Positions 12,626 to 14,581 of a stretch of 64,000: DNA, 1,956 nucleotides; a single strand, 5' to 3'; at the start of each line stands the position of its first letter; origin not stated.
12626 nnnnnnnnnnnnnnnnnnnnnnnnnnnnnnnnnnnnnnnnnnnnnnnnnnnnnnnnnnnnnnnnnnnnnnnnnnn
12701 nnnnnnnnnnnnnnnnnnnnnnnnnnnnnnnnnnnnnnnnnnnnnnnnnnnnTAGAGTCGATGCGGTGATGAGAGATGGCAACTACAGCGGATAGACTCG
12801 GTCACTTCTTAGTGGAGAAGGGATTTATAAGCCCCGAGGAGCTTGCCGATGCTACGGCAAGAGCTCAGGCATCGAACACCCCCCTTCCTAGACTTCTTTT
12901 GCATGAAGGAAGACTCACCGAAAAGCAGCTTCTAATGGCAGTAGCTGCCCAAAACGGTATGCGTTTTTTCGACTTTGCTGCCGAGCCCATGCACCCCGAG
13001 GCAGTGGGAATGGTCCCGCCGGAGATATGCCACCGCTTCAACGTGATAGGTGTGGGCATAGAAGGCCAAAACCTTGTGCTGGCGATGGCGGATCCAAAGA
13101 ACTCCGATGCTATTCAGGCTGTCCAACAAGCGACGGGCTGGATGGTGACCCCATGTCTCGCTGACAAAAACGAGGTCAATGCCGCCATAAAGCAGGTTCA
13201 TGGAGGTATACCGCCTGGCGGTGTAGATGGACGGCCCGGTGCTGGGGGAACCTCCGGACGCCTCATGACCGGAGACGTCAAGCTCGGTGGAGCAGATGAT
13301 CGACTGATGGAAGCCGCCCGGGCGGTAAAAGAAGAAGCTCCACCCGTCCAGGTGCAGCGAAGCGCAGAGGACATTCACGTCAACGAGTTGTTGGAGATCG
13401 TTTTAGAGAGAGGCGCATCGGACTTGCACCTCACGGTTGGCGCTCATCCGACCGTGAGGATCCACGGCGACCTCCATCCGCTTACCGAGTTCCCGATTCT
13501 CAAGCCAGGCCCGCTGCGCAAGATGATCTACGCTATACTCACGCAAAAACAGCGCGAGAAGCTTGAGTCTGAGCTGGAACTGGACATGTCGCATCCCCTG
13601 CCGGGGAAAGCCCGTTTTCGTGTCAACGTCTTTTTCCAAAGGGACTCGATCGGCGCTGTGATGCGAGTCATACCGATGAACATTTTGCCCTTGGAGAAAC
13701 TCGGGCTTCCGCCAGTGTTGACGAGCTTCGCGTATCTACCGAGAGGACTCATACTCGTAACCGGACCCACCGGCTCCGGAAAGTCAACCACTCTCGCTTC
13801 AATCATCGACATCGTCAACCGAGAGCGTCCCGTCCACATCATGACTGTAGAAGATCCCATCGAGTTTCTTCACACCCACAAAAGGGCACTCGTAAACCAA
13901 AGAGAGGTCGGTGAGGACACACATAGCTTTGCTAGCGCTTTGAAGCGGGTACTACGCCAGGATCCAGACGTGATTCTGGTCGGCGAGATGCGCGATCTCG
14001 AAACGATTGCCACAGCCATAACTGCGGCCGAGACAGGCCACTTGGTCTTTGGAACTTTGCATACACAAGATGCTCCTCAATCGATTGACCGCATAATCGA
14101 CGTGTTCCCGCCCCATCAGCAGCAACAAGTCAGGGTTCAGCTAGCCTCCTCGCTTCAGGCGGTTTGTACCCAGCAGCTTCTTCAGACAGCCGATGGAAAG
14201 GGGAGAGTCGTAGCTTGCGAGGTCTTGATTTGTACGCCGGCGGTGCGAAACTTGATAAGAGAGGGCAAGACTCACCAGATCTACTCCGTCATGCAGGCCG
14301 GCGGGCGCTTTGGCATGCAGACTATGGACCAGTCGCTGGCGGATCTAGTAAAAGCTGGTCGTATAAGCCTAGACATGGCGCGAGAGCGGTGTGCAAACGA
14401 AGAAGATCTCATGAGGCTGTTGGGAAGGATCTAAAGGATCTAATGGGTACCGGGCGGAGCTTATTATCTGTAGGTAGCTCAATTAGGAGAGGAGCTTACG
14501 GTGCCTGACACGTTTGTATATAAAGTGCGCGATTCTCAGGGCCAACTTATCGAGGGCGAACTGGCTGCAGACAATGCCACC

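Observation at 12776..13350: PilT retraction ATPase carries an extra N-terminal GspE-N/MshEN-like domain; PilB has two MshEN-like c-di-GMP-binding-type motifs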

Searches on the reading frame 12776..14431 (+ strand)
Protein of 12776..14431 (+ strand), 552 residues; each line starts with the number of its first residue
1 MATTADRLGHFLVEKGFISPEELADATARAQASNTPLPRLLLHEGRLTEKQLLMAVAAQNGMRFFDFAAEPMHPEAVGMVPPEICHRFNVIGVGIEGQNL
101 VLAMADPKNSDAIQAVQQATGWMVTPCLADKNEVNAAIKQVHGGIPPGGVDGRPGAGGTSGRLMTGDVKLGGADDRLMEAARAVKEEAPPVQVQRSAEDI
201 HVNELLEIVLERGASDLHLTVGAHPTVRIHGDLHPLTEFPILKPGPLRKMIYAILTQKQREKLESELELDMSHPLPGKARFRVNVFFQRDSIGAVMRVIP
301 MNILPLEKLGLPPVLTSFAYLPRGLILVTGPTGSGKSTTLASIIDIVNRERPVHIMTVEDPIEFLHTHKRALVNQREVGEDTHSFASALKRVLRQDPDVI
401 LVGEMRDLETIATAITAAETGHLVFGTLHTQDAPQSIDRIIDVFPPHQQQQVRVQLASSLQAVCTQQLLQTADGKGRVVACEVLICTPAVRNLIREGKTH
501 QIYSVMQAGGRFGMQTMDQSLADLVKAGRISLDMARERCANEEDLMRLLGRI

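Call 3: search_protein_families(library=pfam, proteins=[window:12776-14431:+], max_evalue=0.1)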
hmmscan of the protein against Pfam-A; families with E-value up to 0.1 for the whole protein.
window:12776-14431:+ (552 aa): 21 families
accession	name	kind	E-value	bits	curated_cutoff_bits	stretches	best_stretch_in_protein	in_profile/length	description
PF00437.27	T2SSE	-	1.7e-48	165.6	24.9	1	202-478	12-287/370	Type II/IV secretion system protein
PF05157.20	MshEN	-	3.9e-13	49.6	23.1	1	61-141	2-83/90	MshEN domain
PF13401.12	AAA_22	-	8.6e-06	26.5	27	1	323-408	5-96/130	AAA domain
PF13191.12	AAA_16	-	0.00049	21.1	32.6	1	324-415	25-124/167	AAA ATPase domain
PF13555.12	AAA_29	-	0.0014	18.8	27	1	322-342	21-41/61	P-loop containing region of AAA domain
PF13245.12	AAA_19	-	0.0016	19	25.1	1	320-399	8-78/134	AAA domain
PF13604.12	AAA_30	-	0.0019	18.4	27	1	322-406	17-98/191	AAA domain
PF25199.1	nSTAND_NTPase5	-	0.0053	17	34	1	325-365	43-83/145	Novel STAND NTPase 5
PF03266.21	NTPase_1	-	0.0079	16.5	23.9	0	326-350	2-26/168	NTPase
PF06414.18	Zeta_toxin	-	0.0082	16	22.3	1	325-395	18-89/199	Zeta toxin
PF00004.35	AAA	-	0.0083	17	21.2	1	326-407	1-68/131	ATPase family associated with various cellular activities (AAA)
PF13476.12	AAA_23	-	0.0089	17.1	27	1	322-343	18-39/201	AAA domain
PF13481.12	AAA_25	-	0.038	14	27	0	323-428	33-152/195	AAA domain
PF04851.21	ResIII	-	0.055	13.8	22.5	1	326-386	26-84/164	Type III restriction enzyme, res subunit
PF13173.12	AAA_14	-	0.072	13.5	27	0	325-369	4-48/129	AAA domain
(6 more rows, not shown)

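Call 4: search_protein_families(library=ncbifam, proteins=[window:12776-14431:+], max_evalue=0.01)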
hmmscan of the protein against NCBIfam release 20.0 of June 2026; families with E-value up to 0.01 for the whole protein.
window:12776-14431:+ (552 aa): 22 families
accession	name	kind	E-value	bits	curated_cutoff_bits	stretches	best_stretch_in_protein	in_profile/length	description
TIGR01420.1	pilT_fam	subfamily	3.4e-148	493.4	319.1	1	202-543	2-342/343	PilT/PilU family type 4a pilus ATPase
TIGR02538.1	type_IV_pilB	equivalog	2.6e-65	221.1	675.65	1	8-468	2-451/564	type IV-A pilus assembly ATPase PilB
TIGR02525.1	plasmid_TraJ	equivalog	9.7e-48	163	368.3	1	211-494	21-322/372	plasmid transfer ATPase TraJ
TIGR02533.1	type_II_gspE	equivalog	6.6e-45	153.7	630.25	1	303-469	219-379/486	type II secretion system ATPase GspE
NF007755.0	PRK10436.1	equivalog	4.2e-42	144.4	617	1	83-470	12-356/465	type II secretion system protein GspE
NF053534.1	T4PilAsmATPsTfpB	equivalog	4.3e-38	131.1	850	1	205-443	208-452/584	type IV pilus assembly ATPase TfpB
TIGR02524.1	dot_icm_DotB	equivalog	3.5e-37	128.4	463.3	1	199-530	3-345/358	Dot/Icm type IV secretion system ATPase DotB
NF041000.1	ATPase_ComGA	equivalog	2.9e-36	124.8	300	1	318-470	123-266/267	competence type IV pilus ATPase ComGA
NF058587.1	archaellum_moto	equivalog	7.8e-17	61.2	550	1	326-440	278-393/527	archaellum flagellar ATPase motor FlaI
NF012033.0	PRK15489.1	equivalog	7.8e-14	50.8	537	1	3-143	488-628/703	glycosyl transferase family protein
TIGR02782.1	TrbB_P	equivalog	1.9e-13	50.4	304.55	1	324-465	137-277/303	P-type conjugative transfer ATPase TrbB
TIGR02788.1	VirB11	equivalog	2.6e-12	46.4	249.95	1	324-444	145-266/308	P-type DNA transfer ATPase VirB11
TIGR03819.1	heli_sec_ATPase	hypoth_equivalog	4.3e-12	45.9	373.15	1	325-465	180-324/340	TadA family conjugal transfer-associated ATPase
NF008411.1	PRK11234.1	equivalog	1.1e-11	43.9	1170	1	6-140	482-615/723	cyclic di-3',5'-guanylate-activated glycosyltransferase NfrB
NF053729.1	c-di-GMP_motif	domain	3.5e-11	42.7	38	1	7-59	1-53/53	cyclic di-GMP-binding domain-containing protein, MshE-related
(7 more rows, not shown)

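Call 11: find_homologous_proteins(query=window:12776-14431:+, max_evalue=1e-10)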
Query window:12776-14431:+ (552 aa): 8000 proteins with E <= 1e-10 among 8000 candidates; the best 120 are listed.
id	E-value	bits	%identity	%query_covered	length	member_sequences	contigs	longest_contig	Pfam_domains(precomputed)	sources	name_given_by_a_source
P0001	0.0e+0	1120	91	100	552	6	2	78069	PF05157.21,PF00437.27,PF13401.13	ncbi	-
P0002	0.0e+0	1118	92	100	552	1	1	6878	PF05157.21,PF00437.27,PF13401.13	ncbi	-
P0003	0.0e+0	1102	89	100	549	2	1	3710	PF05157.21,PF00437.27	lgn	-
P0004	0.0e+0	1098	91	98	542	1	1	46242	PF05157.21,PF00437.27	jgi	jgi:twitching motility protein PilT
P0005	0.0e+0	1086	89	100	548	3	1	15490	PF05157.21,PF00437.27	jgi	jgi:twitching motility protein PilT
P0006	0.0e+0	1081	89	100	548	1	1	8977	PF05157.21,PF00437.27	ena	-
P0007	2.3e-278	943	78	100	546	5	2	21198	PF05157.21,PF00437.27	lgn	-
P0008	1.2e-273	927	75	100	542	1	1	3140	PF05157.21,PF00437.27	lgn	-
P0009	2.2e-265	900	100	74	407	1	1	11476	PF05157.21,PF00437.27,PF13401.13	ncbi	ncbi:MAG: hypothetical protein C4317_06760, partial [Acidimicrobiia bacterium]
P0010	3.7e-211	721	63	99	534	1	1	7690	PF05157.21,PF00437.27,PF13401.13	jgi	jgi:twitching motility protein PilT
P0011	3.6e-209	714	63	100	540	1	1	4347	PF05157.21,PF00437.27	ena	-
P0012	3.9e-209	714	63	99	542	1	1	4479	PF05157.21,PF00437.27,PF13401.13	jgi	jgi:twitching motility protein PilT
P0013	2.6e-207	708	63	99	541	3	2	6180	PF05157.21,PF00437.27,PF13401.13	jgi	jgi:twitching motility protein PilT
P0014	1.7e-205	702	59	100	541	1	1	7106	PF05157.21,PF00437.27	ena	-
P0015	1.8e-205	702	59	99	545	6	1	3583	PF05157.21,PF00437.27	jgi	jgi:twitching motility protein PilT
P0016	2.1e-205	702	59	100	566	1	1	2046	PF05157.21,PF00437.27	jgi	jgi:twitching motility protein PilT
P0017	3.9e-205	701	59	100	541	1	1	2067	PF05157.21,PF00437.27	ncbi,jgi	jgi:twitching motility protein PilT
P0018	1.0e-204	700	59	100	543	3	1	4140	PF05157.21,PF00437.27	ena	-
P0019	1.3e-204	699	61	99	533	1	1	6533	PF05157.21,PF00437.27,PF13401.13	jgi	jgi:twitching motility protein PilT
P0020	1.6e-204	699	59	99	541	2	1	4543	PF05157.21,PF00437.27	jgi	jgi:twitching motility protein PilT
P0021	1.1e-203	696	61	100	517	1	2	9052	PF05157.21,PF00437.27,PF13401.13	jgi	jgi:twitching motility protein PilT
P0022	1.6e-203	696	59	100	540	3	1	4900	PF05157.21,PF00437.27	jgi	jgi:twitching motility protein PilT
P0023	2.3e-203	695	60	100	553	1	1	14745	PF05157.21,PF00437.27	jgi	jgi:twitching motility protein PilT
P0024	3.5e-203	695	60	99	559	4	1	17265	PF05157.21,PF00437.27,PF13401.13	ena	-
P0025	3.7e-203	695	59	100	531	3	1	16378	PF05157.21,PF00437.27,PF13401.13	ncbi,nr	ncbi:MAG TPA: PilT/PilU family type 4a pilus ATPase [Acidimicrobiia bacterium]|nr:PilT/PilU family t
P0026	4.4e-203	694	59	99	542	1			PF05157.21,PF00437.27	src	-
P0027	5.0e-203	694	58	100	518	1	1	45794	PF05157.21,PF00437.27,PF13401.13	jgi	jgi:twitching motility protein PilT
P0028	6.6e-203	694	60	100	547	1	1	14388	PF05157.21,PF00437.27,PF13401.13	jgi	jgi:twitching motility protein PilT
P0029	6.7e-203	694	60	99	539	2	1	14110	PF05157.21,PF00437.27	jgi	-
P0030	8.1e-203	693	60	100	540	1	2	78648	PF05157.21,PF00437.27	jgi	jgi:twitching motility protein PilT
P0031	1.0e-202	693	59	100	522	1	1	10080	PF05157.21,PF00437.27,PF13401.13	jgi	jgi:twitching motility protein PilT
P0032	1.0e-202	693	58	100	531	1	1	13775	PF05157.21,PF00437.27,PF13401.13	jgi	-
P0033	1.2e-202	693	60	100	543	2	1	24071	PF05157.21,PF00437.27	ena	-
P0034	2.5e-202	692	59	100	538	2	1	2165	PF05157.21,PF00437.27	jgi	jgi:twitching motility protein PilT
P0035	2.7e-202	692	59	100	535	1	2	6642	PF05157.21,PF00437.27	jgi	jgi:twitching motility protein PilT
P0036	3.0e-202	692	58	99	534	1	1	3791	PF05157.21,PF00437.27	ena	-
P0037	4.3e-202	691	58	100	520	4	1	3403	PF05157.21,PF00437.27,PF13401.13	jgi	jgi:twitching motility protein PilT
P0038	6.3e-202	691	61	100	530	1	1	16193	PF05157.21,PF00437.27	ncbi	-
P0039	6.6e-202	690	60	100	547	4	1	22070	PF05157.21,PF00437.27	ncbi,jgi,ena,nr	ncbi:MAG: PilT/PilU family type 4a pilus ATPase [Acidimicrobiia bacterium]|nr:PilT/PilU family type 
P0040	8.8e-202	690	59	100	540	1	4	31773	PF05157.21,PF00437.27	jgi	jgi:twitching motility protein PilT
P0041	9.6e-202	690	59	99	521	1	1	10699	PF05157.21,PF00437.27,PF13401.13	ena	-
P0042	1.1e-201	690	59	100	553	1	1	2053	PF05157.21,PF00437.27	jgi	jgi:twitching motility protein PilT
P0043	1.3e-201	689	60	100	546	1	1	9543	PF05157.21,PF00437.27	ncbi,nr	ncbi:MAG: PilT/PilU family type 4a pilus ATPase [Acidimicrobiales bacterium]|nr:PilT/PilU family typ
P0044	1.6e-201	689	59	99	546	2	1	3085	PF05157.21,PF00437.27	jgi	jgi:twitching motility protein PilT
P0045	1.6e-201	689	57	100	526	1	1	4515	PF05157.21,PF00437.27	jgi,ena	-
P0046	1.7e-201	689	60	99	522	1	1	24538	PF05157.21,PF00437.27,PF13401.13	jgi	jgi:twitching motility protein PilT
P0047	1.7e-201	689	58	100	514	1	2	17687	PF05157.21,PF00437.27,PF13401.13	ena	-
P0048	1.7e-201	689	60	99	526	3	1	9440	PF05157.21,PF00437.27,PF13401.13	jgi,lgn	-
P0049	1.8e-201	689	60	100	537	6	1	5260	PF05157.21,PF00437.27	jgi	jgi:twitching motility protein PilT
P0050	3.9e-201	688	59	99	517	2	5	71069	PF05157.21,PF00437.27,PF13401.13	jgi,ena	jgi:twitching motility protein PilT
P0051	4.3e-201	688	59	100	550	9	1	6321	PF05157.21,PF00437.27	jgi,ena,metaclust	metaclust:\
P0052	4.4e-201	688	59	100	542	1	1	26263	PF05157.21,PF00437.27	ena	-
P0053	5.2e-201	688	57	100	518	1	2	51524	PF05157.21,PF00437.27,PF13401.13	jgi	jgi:twitching motility protein PilT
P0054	5.5e-201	687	59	100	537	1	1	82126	PF05157.21,PF00437.27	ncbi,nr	ncbi:MAG TPA: PilT/PilU family type 4a pilus ATPase [Acidimicrobiales bacterium]|nr:PilT/PilU family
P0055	6.1e-201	687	60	100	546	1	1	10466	PF05157.21,PF00437.27,PF13401.13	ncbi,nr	ncbi:MAG: PilT/PilU family type 4a pilus ATPase [Acidimicrobiia bacterium]|nr:PilT/PilU family type 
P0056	7.1e-201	687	59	100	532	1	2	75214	PF05157.21,PF00437.27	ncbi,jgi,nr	ncbi:MAG: twitching motility protein PilT [Acidimicrobiaceae bacterium]|jgi:twitching motility prote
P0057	7.6e-201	687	58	100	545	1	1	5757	PF05157.21,PF00437.27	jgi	jgi:twitching motility protein PilT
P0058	7.7e-201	687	58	100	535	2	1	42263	PF05157.21,PF00437.27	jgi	jgi:twitching motility protein PilT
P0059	1.0e-200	687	59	100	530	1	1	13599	PF05157.21,PF00437.27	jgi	jgi:twitching motility protein PilT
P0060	1.1e-200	686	59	100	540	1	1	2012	PF05157.21,PF00437.27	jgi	jgi:twitching motility protein PilT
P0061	1.3e-200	686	58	100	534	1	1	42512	PF05157.21,PF00437.27,PF13401.13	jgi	jgi:twitching motility protein PilT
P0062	2.1e-200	686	58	100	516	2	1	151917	PF05157.21,PF00437.27,PF13401.13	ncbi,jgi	jgi:twitching motility protein PilT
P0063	2.1e-200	685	58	99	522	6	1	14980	PF05157.21,PF00437.27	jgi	jgi:twitching motility protein PilT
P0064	2.3e-200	685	59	100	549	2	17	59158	PF05157.21,PF00437.27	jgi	jgi:twitching motility protein PilT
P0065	2.4e-200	685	58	100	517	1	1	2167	PF05157.21,PF00437.27,PF13401.13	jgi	jgi:twitching motility protein PilT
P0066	2.8e-200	685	59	99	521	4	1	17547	PF05157.21,PF00437.27,PF13401.13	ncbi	-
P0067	2.9e-200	685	57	100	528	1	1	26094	PF05157.21,PF00437.27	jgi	jgi:twitching motility protein PilT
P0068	3.7e-200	685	58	100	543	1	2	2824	PF05157.21,PF00437.27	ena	-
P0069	4.2e-200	684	59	100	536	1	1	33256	PF05157.21,PF00437.27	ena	-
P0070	4.3e-200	684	62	93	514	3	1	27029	PF05157.21,PF00437.27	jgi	jgi:twitching motility protein PilT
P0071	4.3e-200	684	58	99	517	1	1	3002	PF05157.21,PF00437.27,PF13401.13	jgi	jgi:twitching motility protein PilT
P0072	4.4e-200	684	58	100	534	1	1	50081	PF05157.21,PF00437.27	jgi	jgi:twitching motility protein PilT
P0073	4.6e-200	684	57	100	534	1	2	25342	PF05157.21,PF00437.27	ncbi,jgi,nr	ncbi:MAG TPA: PilT/PilU family type 4a pilus ATPase [Acidimicrobiales bacterium]|jgi:twitching motil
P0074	4.7e-200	684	58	100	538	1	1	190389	PF05157.21,PF00437.27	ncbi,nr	ncbi:MAG TPA: PilT/PilU family type 4a pilus ATPase [Acidimicrobiales bacterium]|nr:PilT/PilU family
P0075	4.8e-200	684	59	100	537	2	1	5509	PF05157.21,PF00437.27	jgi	jgi:twitching motility protein PilT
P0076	5.0e-200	684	58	100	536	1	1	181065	PF05157.21,PF00437.27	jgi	jgi:twitching motility protein PilT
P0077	6.8e-200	684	59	100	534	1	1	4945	PF05157.21,PF00437.27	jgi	jgi:twitching motility protein PilT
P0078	7.7e-200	684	59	100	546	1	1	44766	PF05157.21,PF00437.27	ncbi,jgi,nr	ncbi:MAG TPA: PilT/PilU family type 4a pilus ATPase [Acidimicrobiales bacterium]|jgi:twitching motil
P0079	1.0e-199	683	59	98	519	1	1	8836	PF05157.21,PF00437.27,PF13401.13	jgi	jgi:twitching motility protein PilT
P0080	1.1e-199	683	59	99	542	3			PF05157.21,PF00437.27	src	-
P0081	1.2e-199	683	59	99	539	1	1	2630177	PF05157.21,PF00437.27,PF13401.13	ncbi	ncbi:MAG: PilT/PilU family type 4a pilus ATPase [Acidimicrobiia bacterium]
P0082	1.2e-199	683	58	99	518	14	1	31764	PF05157.21,PF00437.27,PF13401.13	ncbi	-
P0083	1.5e-199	683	57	100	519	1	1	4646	PF05157.21,PF00437.27,PF13401.13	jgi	jgi:twitching motility protein PilT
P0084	1.6e-199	683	57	100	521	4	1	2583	PF05157.21,PF00437.27,PF13401.13,PF11165.14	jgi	jgi:twitching motility protein PilT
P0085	1.7e-199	682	59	100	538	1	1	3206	PF05157.21,PF00437.27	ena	-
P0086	2.0e-199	682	59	100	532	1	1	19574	PF05157.21,PF00437.27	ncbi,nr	ncbi:MAG TPA: PilT/PilU family type 4a pilus ATPase [Acidimicrobiales bacterium]|nr:PilT/PilU family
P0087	2.0e-199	682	59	100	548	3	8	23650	PF05157.21,PF00437.27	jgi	jgi:twitching motility protein PilT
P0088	2.0e-199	682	58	99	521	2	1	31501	PF05157.21,PF00437.27,PF13401.13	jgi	jgi:twitching motility protein PilT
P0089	2.4e-199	682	60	100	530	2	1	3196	PF05157.21,PF00437.27,PF13401.13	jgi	jgi:twitching motility protein PilT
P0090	2.4e-199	682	57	100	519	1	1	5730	PF05157.21,PF00437.27,PF13401.13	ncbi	-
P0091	2.5e-199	682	57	100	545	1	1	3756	PF05157.21,PF00437.27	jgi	jgi:twitching motility protein PilT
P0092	2.7e-199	682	58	99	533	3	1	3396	PF05157.21,PF00437.27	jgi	jgi:twitching motility protein PilT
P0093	3.1e-199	682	59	100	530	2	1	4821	PF05157.21,PF00437.27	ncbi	-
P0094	3.3e-199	682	57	100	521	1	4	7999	PF05157.21,PF00437.27,PF13401.13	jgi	jgi:twitching motility protein PilT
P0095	3.4e-199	682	74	64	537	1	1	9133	PF05157.21,PF00437.27,PF13401.13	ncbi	ncbi:MAG TPA: PilT/PilU family type 4a pilus ATPase [Acidimicrobiales bacterium]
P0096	3.5e-199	681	57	100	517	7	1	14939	PF05157.21,PF00437.27,PF13401.13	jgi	jgi:twitching motility protein PilT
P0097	4.4e-199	681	59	100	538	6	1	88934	PF05157.21,PF00437.27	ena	-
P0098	4.8e-199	681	58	100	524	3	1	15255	PF05157.21,PF00437.27,PF13401.13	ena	-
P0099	4.9e-199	681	-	-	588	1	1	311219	PF05157.21,PF00437.27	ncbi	-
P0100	5.4e-199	681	58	99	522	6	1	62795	PF05157.21,PF00437.27,PF13401.13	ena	-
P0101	5.9e-199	681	59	100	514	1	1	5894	PF05157.21,PF00437.27,PF13401.13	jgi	jgi:twitching motility protein PilT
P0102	6.4e-199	681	58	100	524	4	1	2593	PF05157.21,PF00437.27,PF13401.13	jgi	jgi:twitching motility protein PilT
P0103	6.6e-199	681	60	100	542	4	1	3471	PF05157.21,PF00437.27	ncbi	-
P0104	6.7e-199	681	59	100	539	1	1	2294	PF05157.21,PF00437.27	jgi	jgi:twitching motility protein PilT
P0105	7.4e-199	680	58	100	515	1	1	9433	PF05157.21,PF00437.27,PF13401.13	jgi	jgi:twitching motility protein PilT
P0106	7.6e-199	680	59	100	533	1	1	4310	PF05157.21,PF00437.27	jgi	jgi:twitching motility protein PilT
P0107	8.4e-199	680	59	99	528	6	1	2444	PF05157.21,PF00437.27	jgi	jgi:twitching motility protein PilT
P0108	9.5e-199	680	58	100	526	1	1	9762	PF05157.21,PF00437.27,PF13401.13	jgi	jgi:twitching motility protein PilT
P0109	1.0e-198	680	58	100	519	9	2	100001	PF05157.21,PF00437.27,PF13401.13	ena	-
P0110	1.1e-198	680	58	100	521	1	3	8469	PF05157.21,PF00437.27,PF13401.13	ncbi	-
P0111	1.3e-198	680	57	100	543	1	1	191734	PF05157.21,PF00437.27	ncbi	-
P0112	1.3e-198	680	59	100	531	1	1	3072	PF05157.21,PF00437.27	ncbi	-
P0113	1.4e-198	679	58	100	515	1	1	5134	PF05157.21,PF00437.27,PF13401.13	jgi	jgi:twitching motility protein PilT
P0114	1.5e-198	679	58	100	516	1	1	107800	PF05157.21,PF00437.27,PF13401.13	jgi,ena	-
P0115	1.6e-198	679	58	100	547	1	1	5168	PF05157.21,PF00437.27,PF13401.13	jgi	jgi:twitching motility protein PilT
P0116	1.7e-198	679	58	99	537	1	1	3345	PF05157.21,PF00437.27,PF13401.13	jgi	jgi:twitching motility protein PilT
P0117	1.8e-198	679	59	100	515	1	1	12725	PF05157.21,PF00437.27,PF13401.13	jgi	jgi:twitching motility protein PilT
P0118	1.9e-198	679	59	100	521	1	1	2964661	PF05157.21,PF00437.27,PF13401.13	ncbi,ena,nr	ncbi:MAG: hypothetical protein KatS3mg009_2458 [Acidimicrobiia bacterium]|nr:MAG: hypothetical prote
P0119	2.0e-198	679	58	100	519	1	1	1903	PF05157.21,PF00437.27,PF13401.13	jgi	jgi:twitching motility protein PilT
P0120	2.0e-198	679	58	100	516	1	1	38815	PF05157.21,PF00437.27,PF13401.13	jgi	jgi:twitching motility protein PilT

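Call 29: search_protein_representatives(protein=window:12776-14431:+)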
Query: 552 residues. Proteins with E-value up to 0.001 (for the whole library): 54278; up to 1e-10: 33438; up to 1e-30: 9842. The best 150 are listed.
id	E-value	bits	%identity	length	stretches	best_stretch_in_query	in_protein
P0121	6.2e-184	629.5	59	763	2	167-552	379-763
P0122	1.9e-177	608.0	47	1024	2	194-537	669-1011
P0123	1.2e-171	588.9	54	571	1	7-551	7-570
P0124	3.5e-165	567.6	44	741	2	200-534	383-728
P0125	3.1e-156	538.1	44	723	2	192-539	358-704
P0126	3.3e-156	538.0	53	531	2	198-550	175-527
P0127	2.6e-155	535.0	42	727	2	199-535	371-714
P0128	1.3e-153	529.5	43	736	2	198-533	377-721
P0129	1.5e-149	516.0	38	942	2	200-543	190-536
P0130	6.5e-147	507.3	52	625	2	201-545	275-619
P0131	1.8e-143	495.9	40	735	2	200-533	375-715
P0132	9.6e-143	493.5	65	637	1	197-551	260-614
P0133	2.8e-138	478.8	51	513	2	189-542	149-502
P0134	1.4e-129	450.1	60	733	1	190-550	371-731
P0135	2.0e-129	449.6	48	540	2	196-473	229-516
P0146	1.2e-122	427.2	45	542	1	2-545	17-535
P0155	2.5e-118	413.0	42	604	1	8-542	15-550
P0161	5.7e-117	408.5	48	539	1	6-551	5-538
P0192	8.5e-110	384.8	42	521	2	197-549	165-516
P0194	9.4e-110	384.7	39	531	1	8-549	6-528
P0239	2.0e-104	367.1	37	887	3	181-549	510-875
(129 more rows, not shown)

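Call 34: search_protein_families(library=pfam, alignment_id=A2, max_evalue=0.001)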
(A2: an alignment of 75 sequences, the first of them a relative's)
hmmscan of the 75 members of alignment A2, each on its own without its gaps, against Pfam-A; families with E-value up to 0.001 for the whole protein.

A. member 1, P0121 (763 aa): 5 families
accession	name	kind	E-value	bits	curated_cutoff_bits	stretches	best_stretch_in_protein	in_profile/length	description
PF00437.27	T2SSE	-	5.9e-50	170.4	24.9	1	405-693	4-291/370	Type II/IV secretion system protein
PF05157.20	MshEN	-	4.8e-16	59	23.1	1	60-145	2-88/90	MshEN domain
PF13401.12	AAA_22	-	7.5e-06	26.7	27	1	533-619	4-96/130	AAA domain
PF13604.12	AAA_30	-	1.9e-05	24.9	27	1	526-622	10-103/191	AAA domain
PF13191.12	AAA_16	-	0.00015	22.7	32.6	1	530-634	20-134/167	AAA ATPase domain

B. families by the number of members that match (of 75 scanned): 53 families (the first 25 are shown)
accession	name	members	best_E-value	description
PF00437.27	T2SSE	75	4.7e-100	Type II/IV secretion system protein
PF13401.12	AAA_22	60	2.6e-12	AAA domain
PF13191.12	AAA_16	52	3.2e-11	AAA ATPase domain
PF13555.12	AAA_29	43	1.4e-08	P-loop containing region of AAA domain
PF25199.1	nSTAND_NTPase5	39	3e-10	Novel STAND NTPase 5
PF13604.12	AAA_30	21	9e-09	AAA domain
PF05157.20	MshEN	18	4.7e-22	MshEN domain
PF13476.12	AAA_23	15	3.3e-08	AAA domain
PF00004.35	AAA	15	2.6e-07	ATPase family associated with various cellular activities (AAA)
PF01935.23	DUF87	12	2.1e-10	Helicase HerA, central domain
PF13245.12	AAA_19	9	8.4e-08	AAA domain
PF00005.33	ABC_tran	8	1.4e-07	ABC transporter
PF06414.18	Zeta_toxin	8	7.1e-06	Zeta toxin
PF04851.21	ResIII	7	1.3e-07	Type III restriction enzyme, res subunit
PF13173.12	AAA_14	6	2.8e-06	AAA domain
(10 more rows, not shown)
